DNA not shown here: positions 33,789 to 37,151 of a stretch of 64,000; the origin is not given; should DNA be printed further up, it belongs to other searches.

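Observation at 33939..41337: Tightly coupled operon of two T9SS-exported paralogs with swapped cell-wall-hydrolase heads (amidase versus atypical GH18), plus a deaminase and a secreted LRR protein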

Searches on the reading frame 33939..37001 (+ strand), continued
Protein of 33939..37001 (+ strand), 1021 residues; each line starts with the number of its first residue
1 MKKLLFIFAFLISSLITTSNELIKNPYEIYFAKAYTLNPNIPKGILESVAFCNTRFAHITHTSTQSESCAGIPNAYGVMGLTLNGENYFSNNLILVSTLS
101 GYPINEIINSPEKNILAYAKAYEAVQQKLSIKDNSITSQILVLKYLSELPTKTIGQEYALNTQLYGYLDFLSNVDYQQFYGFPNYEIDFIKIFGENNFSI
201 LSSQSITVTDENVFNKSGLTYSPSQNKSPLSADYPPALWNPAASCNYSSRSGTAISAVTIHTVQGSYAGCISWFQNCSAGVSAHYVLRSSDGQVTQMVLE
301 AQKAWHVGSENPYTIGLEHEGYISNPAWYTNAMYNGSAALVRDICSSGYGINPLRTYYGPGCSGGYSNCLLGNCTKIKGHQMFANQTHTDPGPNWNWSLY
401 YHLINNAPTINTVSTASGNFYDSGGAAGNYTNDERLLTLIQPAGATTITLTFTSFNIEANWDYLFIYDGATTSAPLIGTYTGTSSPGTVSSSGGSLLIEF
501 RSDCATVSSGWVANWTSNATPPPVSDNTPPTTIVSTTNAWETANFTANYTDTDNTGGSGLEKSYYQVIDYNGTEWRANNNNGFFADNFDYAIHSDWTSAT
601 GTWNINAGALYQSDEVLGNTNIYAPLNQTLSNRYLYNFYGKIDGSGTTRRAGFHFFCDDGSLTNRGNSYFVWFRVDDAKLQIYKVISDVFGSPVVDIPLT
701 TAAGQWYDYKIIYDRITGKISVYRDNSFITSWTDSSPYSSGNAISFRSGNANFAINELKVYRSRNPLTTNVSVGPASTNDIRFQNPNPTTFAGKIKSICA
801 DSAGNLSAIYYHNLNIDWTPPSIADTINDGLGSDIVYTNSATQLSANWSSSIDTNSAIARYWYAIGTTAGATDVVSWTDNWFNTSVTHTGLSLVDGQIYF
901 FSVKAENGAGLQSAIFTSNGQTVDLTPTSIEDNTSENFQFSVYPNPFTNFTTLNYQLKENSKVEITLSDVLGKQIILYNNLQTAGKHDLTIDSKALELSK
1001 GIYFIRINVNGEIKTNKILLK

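Call 8: find_homologous_proteins(query=window:33939-37001:+, max_evalue=0.00001)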
Query window:33939-37001:+ (1021 aa): 3223 proteins with E <= 0.00001 among 8000 candidates; the best 120 are listed.
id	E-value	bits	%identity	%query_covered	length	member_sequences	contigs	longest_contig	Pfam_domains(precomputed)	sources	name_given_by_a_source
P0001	0.0e+0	2332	100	100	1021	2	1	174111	PF00431.27,PF18962.8,PF01510.31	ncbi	-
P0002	0.0e+0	2013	85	100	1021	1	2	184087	PF00431.27,PF18962.8,PF01510.31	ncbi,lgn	-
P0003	0.0e+0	1856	79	100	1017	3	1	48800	PF00431.27,PF18962.8,PF01510.31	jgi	-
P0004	0.0e+0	1836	77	100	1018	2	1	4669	PF00431.27,PF18962.8,PF01510.31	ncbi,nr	ncbi:MAG: N-acetylmuramoyl-L-alanine amidase [Bacteroidia bacterium]|nr:N-acetylmuramoyl-L-alanine a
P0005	0.0e+0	1729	73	100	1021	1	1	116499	PF00431.27,PF18962.8,PF01510.31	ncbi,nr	ncbi:MAG: N-acetylmuramoyl-L-alanine amidase [Bacteroidetes bacterium]|nr:N-acetylmuramoyl-L-alanine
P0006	0.0e+0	1724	73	100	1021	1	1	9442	PF00431.27,PF18962.8,PF01510.31,PF13860.13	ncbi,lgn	-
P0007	0.0e+0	1715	74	98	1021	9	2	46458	PF00431.27,PF18962.8,PF01510.31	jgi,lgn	jgi:N-acetyl-anhydromuramyl-L-alanine amidase AmpD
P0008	0.0e+0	1710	72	100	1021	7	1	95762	PF00431.27,PF18962.8,PF01510.31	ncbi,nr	ncbi:MAG: N-acetylmuramoyl-L-alanine amidase [Bacteroidia bacterium]|nr:N-acetylmuramoyl-L-alanine a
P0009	0.0e+0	1687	72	100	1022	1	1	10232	PF00431.27,PF18962.8,PF01510.31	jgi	jgi:N-acetyl-anhydromuramyl-L-alanine amidase AmpD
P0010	0.0e+0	1682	72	100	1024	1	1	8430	PF00431.27,PF18962.8,PF01510.31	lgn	-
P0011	0.0e+0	1677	71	100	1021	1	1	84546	PF00431.27,PF18962.8,PF01510.31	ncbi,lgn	-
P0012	0.0e+0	1667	73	98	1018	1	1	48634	PF00431.27,PF18962.8,PF01510.31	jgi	jgi:hypothetical protein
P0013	0.0e+0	1667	71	100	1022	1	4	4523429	PF00431.27,PF18962.8,PF01510.31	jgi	jgi:N-acetyl-anhydromuramyl-L-alanine amidase AmpD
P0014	0.0e+0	1664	72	99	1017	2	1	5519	PF00431.27,PF18962.8,PF01510.31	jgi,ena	-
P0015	0.0e+0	1658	71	98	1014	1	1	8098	PF00431.27,PF18962.8,PF01510.31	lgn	-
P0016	0.0e+0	1653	71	100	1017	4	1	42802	PF00431.27,PF18962.8,PF01510.31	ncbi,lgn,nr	ncbi:MAG: N-acetylmuramyl-L-alanine amidase, negative regulator of AmpC, AmpD [Bacteroidetes bacteri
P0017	0.0e+0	1651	71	100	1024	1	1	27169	PF00431.27,PF18962.8,PF01510.31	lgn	-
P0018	0.0e+0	1650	70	100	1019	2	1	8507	PF00431.27,PF18962.8,PF01510.31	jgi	jgi:N-acetyl-anhydromuramyl-L-alanine amidase AmpD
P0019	0.0e+0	1649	71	100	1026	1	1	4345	PF00431.27,PF18962.8,PF01510.31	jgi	jgi:hypothetical protein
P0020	0.0e+0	1648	72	98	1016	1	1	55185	PF00431.27,PF18962.8,PF01510.31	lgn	-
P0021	0.0e+0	1647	71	100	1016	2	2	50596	PF00431.27,PF18962.8,PF01510.31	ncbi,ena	-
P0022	0.0e+0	1646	71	100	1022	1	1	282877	PF00431.27,PF18962.8,PF01510.31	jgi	jgi:N-acetyl-anhydromuramyl-L-alanine amidase AmpD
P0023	0.0e+0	1645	71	100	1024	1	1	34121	PF00431.27,PF18962.8,PF01510.31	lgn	-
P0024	0.0e+0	1637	70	100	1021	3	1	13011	PF00431.27,PF18962.8,PF01510.31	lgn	-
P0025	0.0e+0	1636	69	100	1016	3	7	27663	PF00431.27,PF18962.8,PF01510.31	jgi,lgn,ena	-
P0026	0.0e+0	1636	70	100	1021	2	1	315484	PF00431.27,PF18962.8,PF01510.31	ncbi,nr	ncbi:MAG: N-acetylmuramyl-L-alanine amidase, negative regulator of AmpC, AmpD [Bacteroidota bacteriu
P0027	0.0e+0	1633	70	100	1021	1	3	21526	PF00431.27,PF18962.8,PF01510.31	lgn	-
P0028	0.0e+0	1630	70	100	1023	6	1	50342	PF00431.27,PF18962.8,PF01510.31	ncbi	ncbi:MAG: N-acetylmuramoyl-L-alanine amidase [Bacteroidota bacterium]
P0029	0.0e+0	1626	69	100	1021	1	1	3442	PF00431.27,PF18962.8,PF01510.31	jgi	jgi:N-acetyl-anhydromuramyl-L-alanine amidase AmpD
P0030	0.0e+0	1621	69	100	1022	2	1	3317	PF00431.27,PF18962.8,PF01510.31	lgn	-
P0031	0.0e+0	1620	70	100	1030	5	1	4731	PF00431.27,PF18962.8,PF01510.31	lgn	-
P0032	0.0e+0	1619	69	100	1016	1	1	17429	PF00431.27,PF18962.8,PF01510.31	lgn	-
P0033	0.0e+0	1615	69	100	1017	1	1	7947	PF00431.27,PF18962.8,PF01510.31,PF13860.13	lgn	-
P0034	0.0e+0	1613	70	100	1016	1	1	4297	PF00431.27,PF18962.8,PF01510.31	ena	-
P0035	0.0e+0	1609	68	100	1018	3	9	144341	PF00431.27,PF18962.8,PF01510.31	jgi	jgi:N-acetyl-anhydromuramyl-L-alanine amidase AmpD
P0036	0.0e+0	1607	68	100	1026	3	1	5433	PF00431.27,PF18962.8,PF01510.31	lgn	-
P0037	0.0e+0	1606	68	100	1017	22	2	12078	PF00431.27,PF18962.8,PF01510.31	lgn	-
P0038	0.0e+0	1606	69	100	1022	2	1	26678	PF00431.27,PF18962.8,PF01510.31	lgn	-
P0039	0.0e+0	1606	69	100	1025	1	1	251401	PF00431.27,PF18962.8,PF01510.31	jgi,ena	-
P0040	0.0e+0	1604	69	100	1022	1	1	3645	PF00431.27,PF18962.8,PF01510.31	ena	-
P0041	0.0e+0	1598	67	100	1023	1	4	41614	PF00431.27,PF18962.8,PF01510.31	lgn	-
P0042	0.0e+0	1593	69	100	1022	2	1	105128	PF00431.27,PF18962.8,PF01510.31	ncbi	-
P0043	0.0e+0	1592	69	98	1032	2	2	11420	PF00431.27,PF18962.8,PF01510.31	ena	-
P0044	0.0e+0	1587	68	100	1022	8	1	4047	PF00431.27,PF18962.8,PF01510.31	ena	-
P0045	0.0e+0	1584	67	100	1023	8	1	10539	PF00431.27,PF18962.8,PF01510.31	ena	-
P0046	0.0e+0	1584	68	100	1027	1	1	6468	PF00431.27,PF18962.8,PF01510.31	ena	-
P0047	0.0e+0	1577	69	100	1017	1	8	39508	PF00431.27,PF18962.8,PF01510.31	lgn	-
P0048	0.0e+0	1576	70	98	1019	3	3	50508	PF00431.27,PF18962.8,PF01510.31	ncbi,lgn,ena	-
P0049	0.0e+0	1574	58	53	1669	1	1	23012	PF00431.27,PF00801.27,PF18962.8,PF01510.31,PF18911.7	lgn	-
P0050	0.0e+0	1573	69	100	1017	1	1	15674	PF00431.27,PF18962.8,PF01510.31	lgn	-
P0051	0.0e+0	1572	68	98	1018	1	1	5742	PF00431.27,PF18962.8,PF01510.31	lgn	-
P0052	0.0e+0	1570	67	100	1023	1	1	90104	PF00431.27,PF18962.8,PF01510.31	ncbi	ncbi:MAG: N-acetylmuramoyl-L-alanine amidase [Bacteroidota bacterium]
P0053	0.0e+0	1567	67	100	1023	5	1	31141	PF00431.27,PF18962.8,PF01510.31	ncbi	ncbi:MAG: N-acetylmuramoyl-L-alanine amidase [Bacteroidia bacterium]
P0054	0.0e+0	1566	68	100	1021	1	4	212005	PF00431.27,PF18962.8,PF01510.31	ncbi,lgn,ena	-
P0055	0.0e+0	1562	67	100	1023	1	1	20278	PF00431.27,PF18962.8,PF01510.31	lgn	-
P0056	0.0e+0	1559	66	100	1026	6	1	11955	PF00431.27,PF18962.8,PF01510.31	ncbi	ncbi:MAG: N-acetylmuramoyl-L-alanine amidase [Bacteroidia bacterium]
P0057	0.0e+0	1558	67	99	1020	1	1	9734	PF00431.27,PF18962.8,PF01510.31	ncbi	-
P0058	0.0e+0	1556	68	100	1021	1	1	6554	PF00431.27,PF18962.8,PF01510.31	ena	-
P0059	0.0e+0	1553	68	100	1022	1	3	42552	PF00431.27,PF18962.8,PF01510.31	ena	-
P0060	0.0e+0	1547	66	100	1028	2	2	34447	PF00431.27,PF18962.8,PF01510.31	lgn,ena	-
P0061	0.0e+0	1542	67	100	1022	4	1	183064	PF00431.27,PF18962.8,PF01510.31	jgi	jgi:hypothetical protein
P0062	0.0e+0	1532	71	92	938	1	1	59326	PF00431.27,PF18962.8,PF01510.31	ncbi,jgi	ncbi:MAG TPA: N-acetylmuramoyl-L-alanine amidase, partial [Bacteroidia bacterium]|jgi:hypothetical p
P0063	0.0e+0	1517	66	100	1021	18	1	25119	PF00431.27,PF18962.8,PF01510.31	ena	-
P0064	0.0e+0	1514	65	100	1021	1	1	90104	PF00431.27,PF18962.8,PF01510.31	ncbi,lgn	ncbi:MAG: N-acetylmuramoyl-L-alanine amidase [Bacteroidota bacterium]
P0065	0.0e+0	1511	59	53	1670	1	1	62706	PF00431.27,PF00801.27,PF18962.8,PF01510.31,PF18911.7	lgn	-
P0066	0.0e+0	1494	63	100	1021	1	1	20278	PF00431.27,PF18962.8,PF01510.31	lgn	-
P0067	0.0e+0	1479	55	91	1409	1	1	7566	PF00431.27,PF18962.8,PF01510.31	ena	-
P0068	0.0e+0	1478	59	49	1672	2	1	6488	PF00431.27,PF00801.27,PF18962.8,PF01510.31,PF18911.7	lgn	-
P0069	0.0e+0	1478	63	100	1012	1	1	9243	PF00431.27,PF18962.8,PF01510.31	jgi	jgi:hypothetical protein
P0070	0.0e+0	1433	56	52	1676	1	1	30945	PF00431.27,PF00801.27,PF18962.8,PF01510.31,PF18911.7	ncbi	-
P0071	0.0e+0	1422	51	84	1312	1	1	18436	PF00431.27,PF01510.31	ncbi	-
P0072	0.0e+0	1422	63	100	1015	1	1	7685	PF00431.27,PF18962.8,PF01510.31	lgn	-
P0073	0.0e+0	1399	61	100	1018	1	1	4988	PF00431.27,PF18962.8,PF01510.31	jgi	jgi:N-acetyl-anhydromuramyl-L-alanine amidase AmpD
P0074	0.0e+0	1375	61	100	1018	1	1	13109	PF00431.27,PF18962.8,PF01510.31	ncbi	ncbi:MAG: N-acetylmuramoyl-L-alanine amidase [Bacteroidia bacterium]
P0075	0.0e+0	1365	61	100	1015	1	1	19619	PF00431.27,PF18962.8,PF01510.31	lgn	-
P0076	0.0e+0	1363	59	100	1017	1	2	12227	PF00431.27,PF18962.8,PF01510.31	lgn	-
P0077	0.0e+0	1359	60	100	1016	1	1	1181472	PF00431.27,PF18962.8,PF01510.31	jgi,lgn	jgi:N-acetyl-anhydromuramyl-L-alanine amidase AmpD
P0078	0.0e+0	1349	74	78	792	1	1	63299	PF00431.27,PF18962.8,PF01510.31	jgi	jgi:hypothetical protein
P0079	0.0e+0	1348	50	79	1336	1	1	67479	PF00431.27,PF18962.8,PF01510.31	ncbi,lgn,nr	ncbi:MAG: N-acetylmuramoyl-L-alanine amidase [Bacteroidetes bacterium]|nr:N-acetylmuramoyl-L-alanine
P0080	0.0e+0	1344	59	100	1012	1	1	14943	PF00431.27,PF18962.8,PF01510.31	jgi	jgi:N-acetyl-anhydromuramyl-L-alanine amidase AmpD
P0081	0.0e+0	1335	50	78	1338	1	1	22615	PF00431.27,PF18962.8,PF01510.31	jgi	jgi:N-acetyl-anhydromuramyl-L-alanine amidase AmpD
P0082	0.0e+0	1332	72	78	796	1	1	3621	PF00431.27,PF01510.31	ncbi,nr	ncbi:MAG: N-acetylmuramoyl-L-alanine amidase, partial [Bacteroidota bacterium]|nr:N-acetylmuramoyl-L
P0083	0.0e+0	1325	59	100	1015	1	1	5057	PF00431.27,PF18962.8,PF01510.31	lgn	-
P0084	0.0e+0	1321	59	36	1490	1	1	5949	PF00431.27,PF00801.27,PF18962.8,PF01510.31,PF18911.7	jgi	jgi:PKD repeat protein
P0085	0.0e+0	1320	58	100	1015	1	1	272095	PF00431.27,PF18962.8,PF01510.31,PF00041.28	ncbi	-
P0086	0.0e+0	1306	58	100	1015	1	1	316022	PF00431.27,PF18962.8,PF01510.31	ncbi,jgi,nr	ncbi:MAG: N-acetylmuramyl-L-alanine amidase, negative regulator of AmpC, AmpD [Bacteroidetes bacteri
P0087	0.0e+0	1306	58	98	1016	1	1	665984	PF00431.27,PF18962.8,PF01510.31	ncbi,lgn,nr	ncbi:MAG: N-acetylmuramoyl-L-alanine amidase [Bacteroidota bacterium]|nr:N-acetylmuramoyl-L-alanine 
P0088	0.0e+0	1305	58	100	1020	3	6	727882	PF00431.27,PF18962.8,PF01510.31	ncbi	ncbi:MAG: N-acetylmuramoyl-L-alanine amidase [Bacteroidia bacterium]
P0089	0.0e+0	1302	58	100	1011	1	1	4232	PF00431.27,PF18962.8,PF01510.31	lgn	-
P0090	0.0e+0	1294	58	100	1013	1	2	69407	PF00431.27,PF18962.8,PF01510.31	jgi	jgi:N-acetyl-anhydromuramyl-L-alanine amidase AmpD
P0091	0.0e+0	1292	57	100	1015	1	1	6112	PF00431.27,PF18962.8,PF01510.31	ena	-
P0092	0.0e+0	1288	57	100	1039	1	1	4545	PF00431.27,PF18962.8,PF01510.31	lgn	-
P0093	0.0e+0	1288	57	100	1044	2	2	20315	PF00431.27,PF18962.8,PF01510.31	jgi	jgi:hypothetical protein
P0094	0.0e+0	1288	56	100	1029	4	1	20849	PF00431.27,PF18962.8,PF01510.31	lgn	-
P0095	0.0e+0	1288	57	100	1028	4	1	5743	PF00431.27,PF18962.8,PF01510.31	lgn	-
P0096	0.0e+0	1286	58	100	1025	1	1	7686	PF00431.27,PF18962.8,PF01510.31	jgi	jgi:N-acetyl-anhydromuramyl-L-alanine amidase AmpD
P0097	0.0e+0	1285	56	100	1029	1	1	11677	PF00431.27,PF18962.8,PF01510.31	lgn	-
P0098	0.0e+0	1283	58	98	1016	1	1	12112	PF00431.27,PF18962.8,PF01510.31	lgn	-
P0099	0.0e+0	1281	56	100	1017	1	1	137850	PF00431.27,PF18962.8,PF01510.31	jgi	jgi:N-acetyl-anhydromuramyl-L-alanine amidase AmpD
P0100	0.0e+0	1277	57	100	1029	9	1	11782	PF00431.27,PF18962.8,PF01510.31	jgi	jgi:N-acetyl-anhydromuramyl-L-alanine amidase AmpD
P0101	0.0e+0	1276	57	100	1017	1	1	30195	PF00431.27,PF18962.8,PF01510.31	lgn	-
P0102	0.0e+0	1275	56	100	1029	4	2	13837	PF00431.27,PF18962.8,PF01510.31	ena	-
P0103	0.0e+0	1273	57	100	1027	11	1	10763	PF00431.27,PF18962.8,PF01510.31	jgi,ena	-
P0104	0.0e+0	1272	57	100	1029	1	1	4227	PF00431.27,PF18962.8,PF01510.31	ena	-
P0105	0.0e+0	1269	56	100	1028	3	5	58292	PF00431.27,PF18962.8,PF01510.31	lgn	-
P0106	0.0e+0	1269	57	100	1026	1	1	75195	PF00431.27,PF18962.8,PF01510.31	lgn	-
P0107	0.0e+0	1269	56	100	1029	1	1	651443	PF00431.27,PF18962.8,PF01510.31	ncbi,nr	ncbi:MAG: N-acetylmuramoyl-L-alanine amidase [Bacteroidetes bacterium]|nr:N-acetylmuramoyl-L-alanine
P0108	0.0e+0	1269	56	100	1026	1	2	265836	PF00431.27,PF18962.8,PF01510.31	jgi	jgi:hypothetical protein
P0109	0.0e+0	1268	58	100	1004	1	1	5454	PF00431.27,PF18962.8,PF01510.31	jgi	jgi:N-acetyl-anhydromuramyl-L-alanine amidase AmpD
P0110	0.0e+0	1268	55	100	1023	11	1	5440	PF00431.27,PF18962.8,PF01510.31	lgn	-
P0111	0.0e+0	1268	56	99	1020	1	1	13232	PF00431.27,PF18962.8,PF01510.31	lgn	-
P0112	0.0e+0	1267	56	100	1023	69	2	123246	PF00431.27,PF18962.8,PF01510.31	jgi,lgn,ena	jgi:N-acetyl-anhydromuramyl-L-alanine amidase AmpD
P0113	0.0e+0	1267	56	100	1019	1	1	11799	PF00431.27,PF18962.8,PF01510.31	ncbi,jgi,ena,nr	ncbi:MAG TPA: N-acetylmuramoyl-L-alanine amidase [Bacteroidia bacterium]|jgi:N-acetyl-anhydromuramyl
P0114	0.0e+0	1266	57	100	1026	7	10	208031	PF00431.27,PF18962.8,PF01510.31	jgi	jgi:N-acetyl-anhydromuramyl-L-alanine amidase AmpD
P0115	0.0e+0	1261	56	100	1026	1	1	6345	PF00431.27,PF18962.8,PF01510.31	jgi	jgi:N-acetyl-anhydromuramyl-L-alanine amidase AmpD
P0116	0.0e+0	1260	56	100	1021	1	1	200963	PF00431.27,PF18962.8,PF01510.31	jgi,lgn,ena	-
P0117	0.0e+0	1258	56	100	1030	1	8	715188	PF00431.27,PF18962.8,PF01510.31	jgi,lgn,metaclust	metaclust:\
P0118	0.0e+0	1258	57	99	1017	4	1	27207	PF00431.27,PF18962.8,PF01510.31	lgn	-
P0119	0.0e+0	1257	56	100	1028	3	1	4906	PF00431.27,PF18962.8,PF01510.31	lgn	-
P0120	0.0e+0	1257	56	100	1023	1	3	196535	PF00431.27,PF18962.8,PF01510.31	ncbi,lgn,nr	ncbi:MAG: N-acetylmuramoyl-L-alanine amidase [Bacteroidota bacterium]|nr:N-acetylmuramoyl-L-alanine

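Call 81: list_cluster_members(proteins=[window:33939-37001:+, window:37009-39996:+, window:40000-40467:+, window:40471-41334:+])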
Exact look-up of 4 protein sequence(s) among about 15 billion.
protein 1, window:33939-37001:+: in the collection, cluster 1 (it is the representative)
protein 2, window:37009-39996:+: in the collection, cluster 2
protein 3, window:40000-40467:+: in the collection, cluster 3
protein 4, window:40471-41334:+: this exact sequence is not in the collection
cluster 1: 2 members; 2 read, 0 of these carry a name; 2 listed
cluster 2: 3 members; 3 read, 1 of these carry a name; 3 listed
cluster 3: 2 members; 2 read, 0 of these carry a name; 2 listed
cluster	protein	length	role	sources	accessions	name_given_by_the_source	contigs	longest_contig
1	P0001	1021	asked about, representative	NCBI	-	-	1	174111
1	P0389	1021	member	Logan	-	-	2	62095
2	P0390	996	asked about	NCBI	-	-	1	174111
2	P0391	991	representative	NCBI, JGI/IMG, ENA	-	spore germination protein YaaH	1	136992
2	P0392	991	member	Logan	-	-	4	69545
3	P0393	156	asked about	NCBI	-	-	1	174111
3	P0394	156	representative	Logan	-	-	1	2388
